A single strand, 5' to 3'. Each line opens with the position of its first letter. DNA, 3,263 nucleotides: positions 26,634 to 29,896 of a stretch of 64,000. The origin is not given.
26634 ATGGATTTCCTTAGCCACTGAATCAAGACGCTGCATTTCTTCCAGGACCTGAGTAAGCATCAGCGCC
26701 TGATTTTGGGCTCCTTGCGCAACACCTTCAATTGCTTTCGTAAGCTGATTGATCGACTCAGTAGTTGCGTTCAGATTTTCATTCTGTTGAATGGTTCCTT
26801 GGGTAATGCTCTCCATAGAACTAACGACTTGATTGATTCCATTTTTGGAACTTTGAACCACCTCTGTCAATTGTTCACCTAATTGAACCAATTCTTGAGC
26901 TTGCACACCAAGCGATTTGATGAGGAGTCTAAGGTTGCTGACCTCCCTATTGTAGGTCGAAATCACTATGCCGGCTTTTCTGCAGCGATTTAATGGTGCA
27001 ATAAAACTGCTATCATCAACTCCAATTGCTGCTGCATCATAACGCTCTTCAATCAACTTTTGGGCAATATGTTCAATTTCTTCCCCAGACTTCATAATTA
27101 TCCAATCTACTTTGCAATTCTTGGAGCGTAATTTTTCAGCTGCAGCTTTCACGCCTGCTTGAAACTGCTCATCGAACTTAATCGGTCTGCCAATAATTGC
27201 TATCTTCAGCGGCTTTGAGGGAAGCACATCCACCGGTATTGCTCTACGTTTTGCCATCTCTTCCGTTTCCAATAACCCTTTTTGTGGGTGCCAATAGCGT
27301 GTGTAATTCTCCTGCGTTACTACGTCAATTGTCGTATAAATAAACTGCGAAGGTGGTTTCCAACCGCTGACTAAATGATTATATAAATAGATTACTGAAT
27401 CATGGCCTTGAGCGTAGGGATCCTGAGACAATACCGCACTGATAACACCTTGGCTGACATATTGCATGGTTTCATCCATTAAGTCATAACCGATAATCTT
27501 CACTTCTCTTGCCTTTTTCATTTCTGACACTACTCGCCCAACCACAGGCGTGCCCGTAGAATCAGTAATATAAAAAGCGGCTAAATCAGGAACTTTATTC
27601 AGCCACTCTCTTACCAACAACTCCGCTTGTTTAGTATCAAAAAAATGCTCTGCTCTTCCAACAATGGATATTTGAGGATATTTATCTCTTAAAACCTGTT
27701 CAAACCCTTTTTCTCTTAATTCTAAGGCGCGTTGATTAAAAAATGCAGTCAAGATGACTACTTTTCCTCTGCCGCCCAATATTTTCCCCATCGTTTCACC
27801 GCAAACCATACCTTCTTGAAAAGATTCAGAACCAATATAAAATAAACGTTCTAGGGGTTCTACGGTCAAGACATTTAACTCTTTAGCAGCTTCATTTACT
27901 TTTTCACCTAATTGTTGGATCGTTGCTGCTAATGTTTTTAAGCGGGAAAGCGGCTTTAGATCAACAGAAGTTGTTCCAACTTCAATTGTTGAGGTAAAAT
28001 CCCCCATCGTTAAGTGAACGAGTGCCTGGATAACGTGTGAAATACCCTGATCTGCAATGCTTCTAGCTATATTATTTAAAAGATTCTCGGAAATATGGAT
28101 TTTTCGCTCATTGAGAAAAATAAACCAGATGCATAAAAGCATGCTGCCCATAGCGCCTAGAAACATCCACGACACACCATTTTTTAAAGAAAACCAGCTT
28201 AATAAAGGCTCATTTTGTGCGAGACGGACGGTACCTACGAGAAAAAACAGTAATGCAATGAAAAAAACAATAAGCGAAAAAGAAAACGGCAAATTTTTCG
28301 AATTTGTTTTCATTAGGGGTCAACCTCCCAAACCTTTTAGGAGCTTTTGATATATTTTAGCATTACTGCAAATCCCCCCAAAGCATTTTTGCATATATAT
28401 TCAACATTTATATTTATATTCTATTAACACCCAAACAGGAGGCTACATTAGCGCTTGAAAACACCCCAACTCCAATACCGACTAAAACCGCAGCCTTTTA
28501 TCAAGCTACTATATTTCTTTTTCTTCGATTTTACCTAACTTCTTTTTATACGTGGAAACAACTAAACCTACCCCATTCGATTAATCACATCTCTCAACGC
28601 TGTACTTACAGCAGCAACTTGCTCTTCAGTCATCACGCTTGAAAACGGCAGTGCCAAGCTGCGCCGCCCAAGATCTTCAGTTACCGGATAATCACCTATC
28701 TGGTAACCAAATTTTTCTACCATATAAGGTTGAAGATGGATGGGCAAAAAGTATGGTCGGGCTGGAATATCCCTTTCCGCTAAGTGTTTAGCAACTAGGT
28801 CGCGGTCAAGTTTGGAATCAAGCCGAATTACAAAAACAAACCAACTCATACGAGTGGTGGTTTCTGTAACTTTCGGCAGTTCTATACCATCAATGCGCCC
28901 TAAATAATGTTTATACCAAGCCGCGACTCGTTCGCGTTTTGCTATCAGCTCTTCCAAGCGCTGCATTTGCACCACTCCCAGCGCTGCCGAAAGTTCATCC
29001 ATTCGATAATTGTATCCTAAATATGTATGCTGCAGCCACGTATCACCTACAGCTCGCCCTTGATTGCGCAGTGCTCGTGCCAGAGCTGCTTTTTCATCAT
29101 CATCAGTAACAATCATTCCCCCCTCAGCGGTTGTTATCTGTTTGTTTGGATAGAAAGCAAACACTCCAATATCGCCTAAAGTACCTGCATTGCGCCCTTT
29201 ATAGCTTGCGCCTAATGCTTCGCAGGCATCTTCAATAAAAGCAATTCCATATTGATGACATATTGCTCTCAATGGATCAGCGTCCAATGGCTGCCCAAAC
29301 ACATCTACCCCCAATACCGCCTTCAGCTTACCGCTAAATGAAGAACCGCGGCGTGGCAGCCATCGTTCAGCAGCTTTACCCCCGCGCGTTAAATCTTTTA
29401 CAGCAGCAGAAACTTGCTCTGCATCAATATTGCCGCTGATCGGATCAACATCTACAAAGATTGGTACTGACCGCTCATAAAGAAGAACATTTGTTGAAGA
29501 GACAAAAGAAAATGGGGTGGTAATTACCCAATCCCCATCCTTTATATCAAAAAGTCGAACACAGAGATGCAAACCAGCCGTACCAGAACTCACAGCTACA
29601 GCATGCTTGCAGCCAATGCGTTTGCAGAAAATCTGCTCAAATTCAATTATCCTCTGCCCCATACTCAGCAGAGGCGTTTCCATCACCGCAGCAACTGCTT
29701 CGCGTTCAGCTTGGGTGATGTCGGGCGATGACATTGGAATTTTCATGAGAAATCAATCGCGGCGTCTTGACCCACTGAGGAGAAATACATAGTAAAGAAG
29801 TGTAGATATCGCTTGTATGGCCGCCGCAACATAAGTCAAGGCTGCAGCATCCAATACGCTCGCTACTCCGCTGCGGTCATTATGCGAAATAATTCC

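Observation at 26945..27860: Chemoreceptor with a circularly permuted sugar-binding protein inserted in its cytoplasmic signalling path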

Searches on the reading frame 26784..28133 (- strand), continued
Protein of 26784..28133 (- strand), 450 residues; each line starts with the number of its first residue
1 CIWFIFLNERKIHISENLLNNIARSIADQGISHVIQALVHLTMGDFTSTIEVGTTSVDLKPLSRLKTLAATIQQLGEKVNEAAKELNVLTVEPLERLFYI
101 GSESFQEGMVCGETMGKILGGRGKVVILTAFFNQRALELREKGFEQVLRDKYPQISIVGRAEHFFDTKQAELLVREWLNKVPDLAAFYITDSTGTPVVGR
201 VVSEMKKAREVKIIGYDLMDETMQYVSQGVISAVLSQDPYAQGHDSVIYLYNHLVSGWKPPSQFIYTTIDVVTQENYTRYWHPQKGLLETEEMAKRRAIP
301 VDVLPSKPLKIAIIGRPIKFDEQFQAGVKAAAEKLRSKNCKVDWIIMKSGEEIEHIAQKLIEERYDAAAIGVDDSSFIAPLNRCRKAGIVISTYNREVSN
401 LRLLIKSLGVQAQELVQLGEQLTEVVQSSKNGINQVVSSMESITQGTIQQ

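Call 45: search_protein_families(library=pfam, proteins=[L080:14127-15707:-, L080:16121-16894:-, L020:7950-8963:+, L013:11089-12015:-, L042:3868-4989:+, L043:6192-7139:-, L043:2909-4561:-, L024:5148-6215:+, L057:11400-12887:-, L021:13448-14245:+], max_evalue=0.00001)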
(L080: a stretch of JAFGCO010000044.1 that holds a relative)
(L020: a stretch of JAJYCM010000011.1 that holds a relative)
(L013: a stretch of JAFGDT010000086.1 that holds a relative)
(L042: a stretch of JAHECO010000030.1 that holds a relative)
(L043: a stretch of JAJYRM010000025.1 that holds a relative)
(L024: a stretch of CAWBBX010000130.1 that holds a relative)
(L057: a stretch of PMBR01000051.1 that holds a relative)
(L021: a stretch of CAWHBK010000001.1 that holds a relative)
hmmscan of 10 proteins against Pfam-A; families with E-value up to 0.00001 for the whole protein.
L080:14127-15707:- (526 aa): 2 families
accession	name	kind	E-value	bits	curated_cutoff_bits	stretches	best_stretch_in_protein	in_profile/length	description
PF00072.30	Response_reg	-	5.2e-36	123.6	30.2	2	405-516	1-110/111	Response regulator receiver domain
PF02518.31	HATPase_c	-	2.5e-22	79.9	26.4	1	257-377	2-109/111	Histidine kinase-, DNA gyrase B-, and HSP90-like ATPase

L080:16121-16894:- (257 aa): 2 families
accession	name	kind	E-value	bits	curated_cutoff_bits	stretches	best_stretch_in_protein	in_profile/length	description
PF00072.30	Response_reg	-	8.7e-27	93.9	30.2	1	13-124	1-110/111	Response regulator receiver domain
PF23198.2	PDE8A_N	-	9.6e-06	26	29.6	0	6-94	7-95/147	PDE8A-like, N-terminal domain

L020:7950-8963:+ (337 aa): 1 family
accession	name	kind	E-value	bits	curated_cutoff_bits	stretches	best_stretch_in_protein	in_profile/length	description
PF00248.27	Aldo_ket_red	-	1.1e-75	254.9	24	1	15-317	1-284/291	Aldo/keto reductase family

L013:11089-12015:- (308 aa): 1 family
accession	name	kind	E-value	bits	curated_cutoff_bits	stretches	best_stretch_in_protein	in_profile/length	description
PF01551.29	Peptidase_M23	-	8.8e-31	106.4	28.7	1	204-302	2-96/96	Peptidase family M23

L042:3868-4989:+ (373 aa): 7 families
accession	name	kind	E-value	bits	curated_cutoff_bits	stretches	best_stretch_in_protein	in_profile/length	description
PF02353.26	CMAS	-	1.1e-88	297.6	27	1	98-358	2-273/273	Mycolic acid cyclopropane synthetase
PF13649.12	Methyltransf_25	-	1.2e-16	61.6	27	1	161-251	1-97/97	Methyltransferase domain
PF08241.18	Methyltransf_11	-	4.5e-14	53.3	21.2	1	162-254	1-94/95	Methyltransferase domain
PF13489.12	Methyltransf_23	-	6e-12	46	27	1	155-278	20-138/164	Methyltransferase domain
PF13847.12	Methyltransf_31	-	1.4e-11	44.7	27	1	156-262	2-116/145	Methyltransferase domain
PF08242.18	Methyltransf_12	-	3.1e-10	41.1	30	1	162-253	1-98/98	Methyltransferase domain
PF01728.25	FtsJ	-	2.2e-06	28.1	24.1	1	145-193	8-58/181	FtsJ-like methyltransferase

L043:6192-7139:- (315 aa): 1 family
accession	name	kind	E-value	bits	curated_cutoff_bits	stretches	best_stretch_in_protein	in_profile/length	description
PF01988.24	VIT1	-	3.7e-23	82.9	28.1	2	142-210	1-70/214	VIT family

L043:2909-4561:- (550 aa): 7 families
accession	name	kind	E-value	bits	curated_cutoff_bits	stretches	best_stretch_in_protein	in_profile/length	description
PF01593.30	Amino_oxidase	-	5.5e-14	52.7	19.8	1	56-539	1-436/443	Flavin containing amine oxidoreductase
PF13450.12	NAD_binding_8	-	8.3e-14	52.1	21.9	1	51-101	1-50/68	NAD(P)-binding Rossmann-like domain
PF01266.30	DAO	-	2.9e-12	47.2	27.9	1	48-84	1-37/353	FAD dependent oxidoreductase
PF00890.30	FAD_binding_2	-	1.8e-10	41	20.4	1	48-88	1-40/414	FAD binding domain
PF12831.13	FAD_oxidored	-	1.5e-06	28.2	27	1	48-87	1-40/416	FAD dependent oxidoreductase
PF01946.23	Thi4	-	2.7e-06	27.2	26.2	1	38-85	9-57/235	Thi4 family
PF03486.20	HI0933_like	-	2.8e-06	27.4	50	0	48-82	2-36/244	HI0933-like protein Rossmann domain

L024:5148-6215:+ (355 aa): 1 family
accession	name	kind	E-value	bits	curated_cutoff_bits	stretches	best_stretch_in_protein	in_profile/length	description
PF01208.23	URO-D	-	4.4e-51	174.4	23.9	1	67-352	57-346/346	Uroporphyrinogen decarboxylase (URO-D)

L057:11400-12887:- (495 aa): 2 families
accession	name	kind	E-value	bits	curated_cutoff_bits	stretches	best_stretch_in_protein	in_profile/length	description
PF00370.27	FGGY_N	-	2.3e-59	201.4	28.8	1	4-247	2-245/245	FGGY family of carbohydrate kinases, N-terminal domain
PF02782.22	FGGY_C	-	1.1e-30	107.4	27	1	261-448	2-198/198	FGGY family of carbohydrate kinases, C-terminal domain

L021:13448-14245:+ (265 aa): 1 family
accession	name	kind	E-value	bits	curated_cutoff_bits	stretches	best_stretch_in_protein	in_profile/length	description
PF00005.33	ABC_tran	-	1.1e-36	126.9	25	1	51-199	2-137/137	ABC transporter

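Call 53: find_encoding_contigs(protein=P0005, flank=6000, max_places=3)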
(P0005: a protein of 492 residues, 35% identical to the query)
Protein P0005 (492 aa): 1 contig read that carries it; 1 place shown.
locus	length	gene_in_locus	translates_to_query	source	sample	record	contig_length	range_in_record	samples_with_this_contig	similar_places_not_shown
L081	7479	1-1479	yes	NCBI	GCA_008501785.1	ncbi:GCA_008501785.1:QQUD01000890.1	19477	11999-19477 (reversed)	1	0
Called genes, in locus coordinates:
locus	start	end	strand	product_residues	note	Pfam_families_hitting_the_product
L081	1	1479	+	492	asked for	PF13407:Peripla_BP_4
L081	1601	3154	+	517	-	PF03193:RsgA_GTPase (faint), PF00005:ABC_tran, PF13304:AAA_21 (faint), PF00005:ABC_tran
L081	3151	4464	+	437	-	PF14315:DUF4380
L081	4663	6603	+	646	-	PF01208:URO-D, PF02607:B12-binding_2, PF02310:B12-binding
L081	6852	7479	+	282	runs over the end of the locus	PF00809:Pterin_bind, PF03599:CdhD (weak)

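Call 54: find_encoding_contigs(protein=P0053, flank=6000, max_places=3)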
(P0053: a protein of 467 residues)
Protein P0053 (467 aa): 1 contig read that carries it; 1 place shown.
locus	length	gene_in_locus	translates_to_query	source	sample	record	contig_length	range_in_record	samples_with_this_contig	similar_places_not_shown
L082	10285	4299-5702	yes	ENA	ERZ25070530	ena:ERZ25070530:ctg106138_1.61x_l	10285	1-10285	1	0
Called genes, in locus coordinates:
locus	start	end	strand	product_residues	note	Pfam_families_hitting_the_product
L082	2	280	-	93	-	?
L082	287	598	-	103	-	-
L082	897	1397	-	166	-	-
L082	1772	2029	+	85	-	PF00392:GntR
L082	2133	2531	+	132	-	PF07729:FCD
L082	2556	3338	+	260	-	PF02653:BPD_transp_2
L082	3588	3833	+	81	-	-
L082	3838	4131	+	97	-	-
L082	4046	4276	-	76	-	-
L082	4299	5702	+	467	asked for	PF13407:Peripla_BP_4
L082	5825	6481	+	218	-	PF00005:ABC_tran, PF13304:AAA_21 (faint)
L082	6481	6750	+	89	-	-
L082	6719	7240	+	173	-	PF00005:ABC_tran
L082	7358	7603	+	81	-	-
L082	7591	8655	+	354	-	PF14315:DUF4380 (faint)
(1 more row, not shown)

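Call 65: find_encoding_contigs(protein=P0001, flank=3000, max_places=3)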
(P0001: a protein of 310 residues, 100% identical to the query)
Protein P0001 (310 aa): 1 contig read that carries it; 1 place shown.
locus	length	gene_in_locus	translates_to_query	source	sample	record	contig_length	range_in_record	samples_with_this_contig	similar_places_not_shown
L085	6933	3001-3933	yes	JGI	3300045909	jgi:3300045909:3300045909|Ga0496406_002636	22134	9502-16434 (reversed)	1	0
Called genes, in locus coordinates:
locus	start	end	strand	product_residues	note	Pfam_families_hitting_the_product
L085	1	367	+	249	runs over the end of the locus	PF00005:ABC_tran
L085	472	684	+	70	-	-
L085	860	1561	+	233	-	PF04298:Zn_peptidase_2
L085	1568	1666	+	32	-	-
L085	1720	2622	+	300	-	PF01041:DegT_DnrJ_EryC1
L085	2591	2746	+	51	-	-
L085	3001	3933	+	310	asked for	PF13407:Peripla_BP_4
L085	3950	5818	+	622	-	-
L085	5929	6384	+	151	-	PF00460:Flg_bb_rod, PF06429:Flg_bbr_C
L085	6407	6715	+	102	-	PF02049:FliE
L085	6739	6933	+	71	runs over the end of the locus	-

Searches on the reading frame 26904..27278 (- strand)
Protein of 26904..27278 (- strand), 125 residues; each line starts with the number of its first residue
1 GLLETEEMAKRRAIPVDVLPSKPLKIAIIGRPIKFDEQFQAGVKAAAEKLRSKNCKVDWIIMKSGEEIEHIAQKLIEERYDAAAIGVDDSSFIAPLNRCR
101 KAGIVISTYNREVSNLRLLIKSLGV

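Call 6: search_protein_families(library=pfam, proteins=[window:26904-27278:-], max_evalue=10)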
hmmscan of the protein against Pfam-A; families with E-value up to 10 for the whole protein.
seq(125 aa): 1 family
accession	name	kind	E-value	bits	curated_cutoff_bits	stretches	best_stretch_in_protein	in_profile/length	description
PF13407.12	Peripla_BP_4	-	5.9e-06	26.5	35.1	1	33-117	10-95/258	Periplasmic binding protein domain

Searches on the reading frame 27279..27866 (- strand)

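Call 6: search_protein_families(library=pfam, proteins=[window:27279-27866:-], max_evalue=10)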
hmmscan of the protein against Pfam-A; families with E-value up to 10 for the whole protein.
seq(196 aa): 2 families
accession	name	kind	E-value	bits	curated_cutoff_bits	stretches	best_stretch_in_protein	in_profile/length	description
PF13407.12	Peripla_BP_4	-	1.3e-27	97.4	35.1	1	6-165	94-254/258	Periplasmic binding protein domain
PF03808.19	Glyco_tran_WecG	-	0.023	15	27.4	1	55-88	59-92/168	Glycosyl transferase WecG/TagA/CpsF family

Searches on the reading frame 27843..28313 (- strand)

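Call 6: search_protein_families(library=pfam, proteins=[window:27843-28313:-], max_evalue=10)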
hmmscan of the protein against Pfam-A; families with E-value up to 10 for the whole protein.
seq(157 aa): 6 families
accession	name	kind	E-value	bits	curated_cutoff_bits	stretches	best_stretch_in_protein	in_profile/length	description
PF06738.18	ThrE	-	0.051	13.5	26.3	1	79-152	24-102/241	Putative threonine/serine exporter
PF18007.7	Rv3651-like_N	-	0.11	13.7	25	1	102-148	7-56/93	Rv3651-like, N-terminal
PF13197.11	DUF4013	-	0.11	12.7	26.9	1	13-66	101-153/168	Protein of unknown function (DUF4013)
PF02718.19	Herpes_UL31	-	0.2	11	25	1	42-103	148-210/254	Herpesvirus UL31-like protein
PF12725.13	DUF3810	-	3.2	7.5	28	1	6-78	18-92/311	Protein of unknown function (DUF3810)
PF06749.17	DUF1218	-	3.5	8.6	25.3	1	10-32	39-61/95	Protein of unknown function (DUF1218)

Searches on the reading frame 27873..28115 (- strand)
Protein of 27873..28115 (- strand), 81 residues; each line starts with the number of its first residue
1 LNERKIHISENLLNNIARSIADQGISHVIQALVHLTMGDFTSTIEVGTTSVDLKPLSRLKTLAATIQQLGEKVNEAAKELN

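Call 39: search_solved_structures(query=A3, max_evalue=10, show_alignments=3)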
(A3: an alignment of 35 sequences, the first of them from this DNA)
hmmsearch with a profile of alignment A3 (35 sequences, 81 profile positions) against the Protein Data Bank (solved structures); distinct sequences matched with E-value up to 10: 15.
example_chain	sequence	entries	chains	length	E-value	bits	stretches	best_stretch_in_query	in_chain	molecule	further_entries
9trk_A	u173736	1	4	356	2.2e-09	40.5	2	18-79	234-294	histidine kinase,Gcn4p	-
9trj_A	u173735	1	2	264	0.00039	23.7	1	24-80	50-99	histidine kinase,Gcn4p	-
3vol_A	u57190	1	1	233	0.063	16.6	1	20-46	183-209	Aerotaxis transducer Aer2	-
5jeq_A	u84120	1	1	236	0.19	15.1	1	45-79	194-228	Nitrate/nitrite sensor protein NarQ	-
6yue_A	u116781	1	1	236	0.2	15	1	45-79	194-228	Nitrate/nitrite sensor protein NarQ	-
5iji_A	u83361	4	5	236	0.2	15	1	45-79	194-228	Nitrate/nitrite sensor histidine kinase NarQ | Nitrate/nitrite sensor protein NarQ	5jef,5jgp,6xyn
2bez_C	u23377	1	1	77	0.4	14.1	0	59-77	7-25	Spike glycoprotein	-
5h78_A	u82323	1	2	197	0.5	13.7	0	64-79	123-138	cAMP-dependent protein kinase type II-alpha regulatory subunit,DHR14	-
5cwh_A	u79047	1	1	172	1.1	12.6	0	64-79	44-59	Designed helical repeat protein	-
5h7c_A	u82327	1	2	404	1.7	12.1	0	64-79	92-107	Immunoglobulin G-binding protein A, DHR14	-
5vjs_A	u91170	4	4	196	1.8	12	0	57-80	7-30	Reaction Center Maquette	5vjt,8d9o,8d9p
5vju_A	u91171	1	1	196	2.2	11.7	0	57-80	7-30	Reaction Center Maquette Leu71His variant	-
9ugr_A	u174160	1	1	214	4.1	10.8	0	57-81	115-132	Syn-F4-Link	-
8w6e_A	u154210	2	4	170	4.5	10.7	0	45-79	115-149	HBC599 in complex with wFAP1.1 | wFAP1.1 structure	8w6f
6z0c_A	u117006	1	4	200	7.1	10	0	57-80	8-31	Maquette-3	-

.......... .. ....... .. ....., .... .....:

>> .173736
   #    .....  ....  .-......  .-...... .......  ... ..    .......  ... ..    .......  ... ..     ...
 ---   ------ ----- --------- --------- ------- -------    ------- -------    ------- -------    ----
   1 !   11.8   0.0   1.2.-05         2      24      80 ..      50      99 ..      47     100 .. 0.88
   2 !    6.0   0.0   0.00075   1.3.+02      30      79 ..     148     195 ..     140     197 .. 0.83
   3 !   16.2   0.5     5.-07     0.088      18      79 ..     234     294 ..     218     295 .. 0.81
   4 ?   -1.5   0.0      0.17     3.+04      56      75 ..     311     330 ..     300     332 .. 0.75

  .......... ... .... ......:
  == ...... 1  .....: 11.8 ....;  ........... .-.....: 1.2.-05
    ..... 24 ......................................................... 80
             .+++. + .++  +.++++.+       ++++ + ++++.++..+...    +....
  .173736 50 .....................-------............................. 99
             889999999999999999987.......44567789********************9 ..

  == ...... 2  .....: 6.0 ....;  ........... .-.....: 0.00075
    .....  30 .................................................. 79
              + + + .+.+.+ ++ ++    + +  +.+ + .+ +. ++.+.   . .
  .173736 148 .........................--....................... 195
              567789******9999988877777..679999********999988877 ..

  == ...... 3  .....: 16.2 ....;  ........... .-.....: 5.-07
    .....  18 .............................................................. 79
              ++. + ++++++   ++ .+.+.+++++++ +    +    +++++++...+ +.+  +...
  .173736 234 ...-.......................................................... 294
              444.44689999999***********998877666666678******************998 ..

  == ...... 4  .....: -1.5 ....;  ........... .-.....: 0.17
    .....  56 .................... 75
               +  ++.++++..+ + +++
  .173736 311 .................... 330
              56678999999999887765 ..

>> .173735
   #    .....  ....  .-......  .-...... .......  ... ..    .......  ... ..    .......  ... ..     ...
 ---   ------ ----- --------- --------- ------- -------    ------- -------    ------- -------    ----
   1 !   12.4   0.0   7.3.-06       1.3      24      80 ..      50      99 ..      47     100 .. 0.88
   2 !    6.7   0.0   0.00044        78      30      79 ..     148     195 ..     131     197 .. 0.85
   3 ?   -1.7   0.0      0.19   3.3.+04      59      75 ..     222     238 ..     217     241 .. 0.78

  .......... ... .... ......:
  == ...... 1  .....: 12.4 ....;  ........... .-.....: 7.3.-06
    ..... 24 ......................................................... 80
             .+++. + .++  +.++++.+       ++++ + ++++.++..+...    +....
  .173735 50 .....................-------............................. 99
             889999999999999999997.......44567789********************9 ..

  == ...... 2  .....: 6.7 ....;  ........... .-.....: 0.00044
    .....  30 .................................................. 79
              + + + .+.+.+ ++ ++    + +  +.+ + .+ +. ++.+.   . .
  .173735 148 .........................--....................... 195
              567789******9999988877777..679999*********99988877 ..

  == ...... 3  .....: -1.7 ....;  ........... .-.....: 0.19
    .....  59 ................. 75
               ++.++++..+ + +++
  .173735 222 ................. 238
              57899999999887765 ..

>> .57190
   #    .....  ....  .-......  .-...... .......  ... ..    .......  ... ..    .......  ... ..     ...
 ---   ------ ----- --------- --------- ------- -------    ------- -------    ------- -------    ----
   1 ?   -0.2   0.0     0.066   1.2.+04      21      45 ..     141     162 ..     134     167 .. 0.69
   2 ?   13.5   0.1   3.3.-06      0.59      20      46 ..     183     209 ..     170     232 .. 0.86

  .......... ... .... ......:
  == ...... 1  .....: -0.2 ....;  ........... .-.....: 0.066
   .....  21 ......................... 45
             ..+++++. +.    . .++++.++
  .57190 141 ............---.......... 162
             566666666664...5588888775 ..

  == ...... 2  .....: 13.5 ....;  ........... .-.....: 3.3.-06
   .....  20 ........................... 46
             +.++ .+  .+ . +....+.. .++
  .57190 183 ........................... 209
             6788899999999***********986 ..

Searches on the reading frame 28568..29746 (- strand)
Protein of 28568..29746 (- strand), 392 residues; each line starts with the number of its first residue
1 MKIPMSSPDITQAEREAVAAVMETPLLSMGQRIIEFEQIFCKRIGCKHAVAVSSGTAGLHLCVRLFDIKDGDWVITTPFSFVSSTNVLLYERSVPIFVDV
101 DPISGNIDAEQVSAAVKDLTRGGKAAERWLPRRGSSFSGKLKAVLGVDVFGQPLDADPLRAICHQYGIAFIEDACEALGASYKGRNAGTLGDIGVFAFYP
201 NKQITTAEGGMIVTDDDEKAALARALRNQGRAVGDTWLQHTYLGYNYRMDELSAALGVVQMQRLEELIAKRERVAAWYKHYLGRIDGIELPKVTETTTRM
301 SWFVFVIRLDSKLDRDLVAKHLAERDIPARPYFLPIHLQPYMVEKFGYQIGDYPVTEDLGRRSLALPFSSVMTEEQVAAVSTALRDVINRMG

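Call 46: search_protein_families(library=pfam, proteins=[window:28568-29746:-], max_evalue=0.00001)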
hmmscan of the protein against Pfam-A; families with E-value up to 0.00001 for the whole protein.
window:28568-29746:- (392 aa): 1 family
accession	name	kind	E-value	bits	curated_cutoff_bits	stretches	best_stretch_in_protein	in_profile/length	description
PF01041.23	DegT_DnrJ_EryC1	-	8.9e-108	361.2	19.8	1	9-384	2-359/360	DegT/DnrJ/EryC1/StrS aminotransferase family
